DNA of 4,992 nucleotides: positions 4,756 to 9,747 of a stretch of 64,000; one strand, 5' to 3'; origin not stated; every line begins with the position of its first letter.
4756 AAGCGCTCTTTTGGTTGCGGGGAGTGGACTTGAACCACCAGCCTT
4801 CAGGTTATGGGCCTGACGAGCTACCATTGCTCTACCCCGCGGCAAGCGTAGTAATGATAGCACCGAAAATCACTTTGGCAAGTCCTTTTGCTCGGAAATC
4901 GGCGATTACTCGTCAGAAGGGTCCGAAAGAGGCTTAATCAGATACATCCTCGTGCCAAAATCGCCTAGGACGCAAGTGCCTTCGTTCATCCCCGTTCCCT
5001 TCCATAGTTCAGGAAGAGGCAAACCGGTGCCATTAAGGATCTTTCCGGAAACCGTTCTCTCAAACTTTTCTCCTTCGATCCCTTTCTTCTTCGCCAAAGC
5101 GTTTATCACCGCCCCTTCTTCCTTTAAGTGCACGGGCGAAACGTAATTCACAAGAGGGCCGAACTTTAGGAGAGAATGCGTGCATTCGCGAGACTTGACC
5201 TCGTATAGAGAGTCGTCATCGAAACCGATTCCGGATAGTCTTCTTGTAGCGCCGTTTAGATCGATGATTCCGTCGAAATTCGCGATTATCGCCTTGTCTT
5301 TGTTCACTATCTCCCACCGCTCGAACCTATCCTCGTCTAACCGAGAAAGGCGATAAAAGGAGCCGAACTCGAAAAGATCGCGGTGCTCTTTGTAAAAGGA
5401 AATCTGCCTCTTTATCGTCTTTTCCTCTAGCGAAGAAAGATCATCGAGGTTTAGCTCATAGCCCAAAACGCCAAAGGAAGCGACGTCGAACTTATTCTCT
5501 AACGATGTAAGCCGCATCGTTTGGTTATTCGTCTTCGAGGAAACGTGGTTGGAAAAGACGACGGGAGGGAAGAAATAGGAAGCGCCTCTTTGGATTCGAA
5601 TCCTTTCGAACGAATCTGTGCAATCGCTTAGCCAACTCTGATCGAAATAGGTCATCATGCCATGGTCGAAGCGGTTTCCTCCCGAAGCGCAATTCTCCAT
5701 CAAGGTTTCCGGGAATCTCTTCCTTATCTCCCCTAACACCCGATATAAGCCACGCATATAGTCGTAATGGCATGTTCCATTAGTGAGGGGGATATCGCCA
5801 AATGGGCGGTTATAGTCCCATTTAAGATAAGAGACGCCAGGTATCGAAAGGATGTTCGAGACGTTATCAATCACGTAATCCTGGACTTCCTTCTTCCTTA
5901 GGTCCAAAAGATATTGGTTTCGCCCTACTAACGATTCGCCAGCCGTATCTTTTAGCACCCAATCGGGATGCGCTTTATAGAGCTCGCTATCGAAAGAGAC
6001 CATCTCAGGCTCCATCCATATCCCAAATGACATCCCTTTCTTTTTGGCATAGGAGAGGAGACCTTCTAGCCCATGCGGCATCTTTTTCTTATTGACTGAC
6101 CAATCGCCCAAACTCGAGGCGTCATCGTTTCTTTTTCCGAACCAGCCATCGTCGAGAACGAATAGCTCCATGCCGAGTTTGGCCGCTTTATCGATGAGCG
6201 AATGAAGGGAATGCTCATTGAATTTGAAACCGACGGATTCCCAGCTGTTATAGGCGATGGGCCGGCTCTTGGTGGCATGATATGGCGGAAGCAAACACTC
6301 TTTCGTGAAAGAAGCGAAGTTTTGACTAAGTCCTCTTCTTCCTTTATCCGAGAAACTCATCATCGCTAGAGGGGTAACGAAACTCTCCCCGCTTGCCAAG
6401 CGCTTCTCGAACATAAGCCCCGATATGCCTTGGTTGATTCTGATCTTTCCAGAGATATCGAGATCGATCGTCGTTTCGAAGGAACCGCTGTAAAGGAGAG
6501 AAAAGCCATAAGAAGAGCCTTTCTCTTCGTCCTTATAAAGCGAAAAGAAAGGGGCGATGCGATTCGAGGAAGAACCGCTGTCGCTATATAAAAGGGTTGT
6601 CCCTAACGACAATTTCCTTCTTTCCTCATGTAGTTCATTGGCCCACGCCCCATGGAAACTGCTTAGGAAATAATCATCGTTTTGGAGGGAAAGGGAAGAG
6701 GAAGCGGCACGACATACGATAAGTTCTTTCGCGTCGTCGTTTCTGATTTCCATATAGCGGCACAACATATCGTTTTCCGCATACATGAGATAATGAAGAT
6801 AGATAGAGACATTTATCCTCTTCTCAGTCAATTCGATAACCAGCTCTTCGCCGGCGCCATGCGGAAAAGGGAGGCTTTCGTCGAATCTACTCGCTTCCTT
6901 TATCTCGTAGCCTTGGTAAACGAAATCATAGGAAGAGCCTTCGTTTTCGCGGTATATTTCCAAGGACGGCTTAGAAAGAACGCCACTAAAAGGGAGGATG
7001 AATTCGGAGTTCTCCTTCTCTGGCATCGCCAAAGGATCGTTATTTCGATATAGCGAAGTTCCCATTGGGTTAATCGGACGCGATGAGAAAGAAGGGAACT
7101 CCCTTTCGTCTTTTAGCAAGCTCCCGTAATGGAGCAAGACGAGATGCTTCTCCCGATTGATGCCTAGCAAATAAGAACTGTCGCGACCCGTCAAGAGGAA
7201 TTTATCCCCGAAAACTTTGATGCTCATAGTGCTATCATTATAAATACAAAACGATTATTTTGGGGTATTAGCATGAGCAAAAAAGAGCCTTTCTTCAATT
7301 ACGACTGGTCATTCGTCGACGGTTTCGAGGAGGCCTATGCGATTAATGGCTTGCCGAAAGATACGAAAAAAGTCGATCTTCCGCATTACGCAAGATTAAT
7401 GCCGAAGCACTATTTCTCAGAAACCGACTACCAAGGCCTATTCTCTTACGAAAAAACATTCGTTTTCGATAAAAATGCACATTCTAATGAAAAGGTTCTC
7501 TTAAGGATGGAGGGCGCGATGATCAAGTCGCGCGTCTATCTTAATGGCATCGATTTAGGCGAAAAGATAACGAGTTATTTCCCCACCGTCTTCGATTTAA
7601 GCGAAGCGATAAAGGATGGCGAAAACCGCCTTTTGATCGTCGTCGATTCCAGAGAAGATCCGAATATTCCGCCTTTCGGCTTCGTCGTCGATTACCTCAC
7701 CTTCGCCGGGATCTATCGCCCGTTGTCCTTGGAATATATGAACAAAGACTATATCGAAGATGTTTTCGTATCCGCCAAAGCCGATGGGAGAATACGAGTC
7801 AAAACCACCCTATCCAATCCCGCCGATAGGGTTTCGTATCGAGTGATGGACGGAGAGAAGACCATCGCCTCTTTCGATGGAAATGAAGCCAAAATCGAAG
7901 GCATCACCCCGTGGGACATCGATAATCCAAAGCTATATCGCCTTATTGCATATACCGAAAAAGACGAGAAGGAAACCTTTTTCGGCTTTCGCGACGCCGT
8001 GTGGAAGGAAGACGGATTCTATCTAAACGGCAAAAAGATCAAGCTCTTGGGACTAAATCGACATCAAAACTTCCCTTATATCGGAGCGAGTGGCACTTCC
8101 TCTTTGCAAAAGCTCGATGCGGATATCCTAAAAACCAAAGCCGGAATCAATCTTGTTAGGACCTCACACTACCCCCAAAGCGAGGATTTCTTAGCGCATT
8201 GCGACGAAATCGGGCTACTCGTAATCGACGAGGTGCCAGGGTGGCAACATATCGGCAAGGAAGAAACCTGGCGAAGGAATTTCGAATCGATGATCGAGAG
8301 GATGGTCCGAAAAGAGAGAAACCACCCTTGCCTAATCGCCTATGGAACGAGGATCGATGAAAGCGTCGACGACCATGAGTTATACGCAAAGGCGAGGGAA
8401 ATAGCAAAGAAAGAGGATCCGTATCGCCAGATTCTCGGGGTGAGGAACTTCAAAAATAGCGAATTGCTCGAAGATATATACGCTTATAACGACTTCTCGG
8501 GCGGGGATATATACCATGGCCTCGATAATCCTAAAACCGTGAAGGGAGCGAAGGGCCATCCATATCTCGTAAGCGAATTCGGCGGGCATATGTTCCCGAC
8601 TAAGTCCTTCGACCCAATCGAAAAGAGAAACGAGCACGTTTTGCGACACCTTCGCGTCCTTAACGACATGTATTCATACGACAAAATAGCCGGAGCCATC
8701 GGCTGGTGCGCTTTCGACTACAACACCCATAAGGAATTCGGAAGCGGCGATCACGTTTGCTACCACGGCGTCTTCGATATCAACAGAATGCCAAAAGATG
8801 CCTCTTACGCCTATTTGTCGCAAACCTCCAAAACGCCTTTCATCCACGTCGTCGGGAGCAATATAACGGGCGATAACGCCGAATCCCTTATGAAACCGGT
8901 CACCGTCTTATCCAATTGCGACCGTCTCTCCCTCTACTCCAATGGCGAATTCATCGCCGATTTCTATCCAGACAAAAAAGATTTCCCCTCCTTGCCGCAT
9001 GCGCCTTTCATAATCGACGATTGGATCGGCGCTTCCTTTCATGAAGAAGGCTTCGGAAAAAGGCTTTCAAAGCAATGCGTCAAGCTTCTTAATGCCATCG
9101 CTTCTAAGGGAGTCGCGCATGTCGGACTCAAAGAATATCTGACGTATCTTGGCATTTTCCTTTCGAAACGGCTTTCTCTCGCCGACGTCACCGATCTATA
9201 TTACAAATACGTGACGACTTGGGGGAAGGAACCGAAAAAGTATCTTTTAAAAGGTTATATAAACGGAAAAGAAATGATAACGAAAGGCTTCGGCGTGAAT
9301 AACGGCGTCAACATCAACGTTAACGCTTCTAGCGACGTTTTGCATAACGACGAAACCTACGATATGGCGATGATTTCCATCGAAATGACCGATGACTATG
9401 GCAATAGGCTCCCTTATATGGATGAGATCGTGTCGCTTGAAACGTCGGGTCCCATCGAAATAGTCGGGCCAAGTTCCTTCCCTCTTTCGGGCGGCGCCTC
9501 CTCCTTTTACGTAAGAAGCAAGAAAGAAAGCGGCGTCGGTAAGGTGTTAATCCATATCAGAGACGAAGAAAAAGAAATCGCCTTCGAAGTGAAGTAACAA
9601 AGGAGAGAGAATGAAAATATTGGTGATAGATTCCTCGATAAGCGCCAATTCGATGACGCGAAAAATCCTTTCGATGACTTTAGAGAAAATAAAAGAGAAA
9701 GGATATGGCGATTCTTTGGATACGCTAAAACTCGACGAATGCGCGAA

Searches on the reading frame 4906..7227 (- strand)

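Call 75: search_protein_families(library=pfam, proteins=[window:4906-7227:-], max_evalue=0.00001)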
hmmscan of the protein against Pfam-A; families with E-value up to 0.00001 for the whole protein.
window:4906-7227:- (773 aa): 2 families
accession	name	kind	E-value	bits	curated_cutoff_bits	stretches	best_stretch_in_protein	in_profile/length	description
PF02065.24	Melibiase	-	1.1e-123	413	27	1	282-622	1-347/347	Melibiase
PF16875.11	Glyco_hydro_36N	-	7.2e-43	147.3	27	1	28-277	2-252/253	Glycosyl hydrolase family 36 N-terminal domain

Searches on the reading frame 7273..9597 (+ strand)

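Call 75: search_protein_families(library=pfam, proteins=[window:7273-9597:+], max_evalue=0.00001)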
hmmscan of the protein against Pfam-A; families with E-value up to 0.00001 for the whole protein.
window:7273-9597:+ (774 aa): 4 families
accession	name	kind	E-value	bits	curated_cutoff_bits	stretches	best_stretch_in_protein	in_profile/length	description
PF02836.23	Glyco_hydro_2_C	-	4.7e-23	82.2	21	1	245-512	4-291/302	Glycosyl hydrolases family 2, TIM barrel domain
PF02837.24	Glyco_hydro_2_N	-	3.3e-12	47.1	28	1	53-153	63-165/169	Glycosyl hydrolases family 2, sugar binding domain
PF22666.2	Glyco_hydro_2_N2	-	1.4e-07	32.2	27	1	57-127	50-120/167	Glycosyl hydrolase 2 galactose-binding domain-like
PF18565.7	Glyco_hydro2_C5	-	5.7e-06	26.6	32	0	682-761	2-80/103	Glycoside hydrolase family 2 C-terminal domain 5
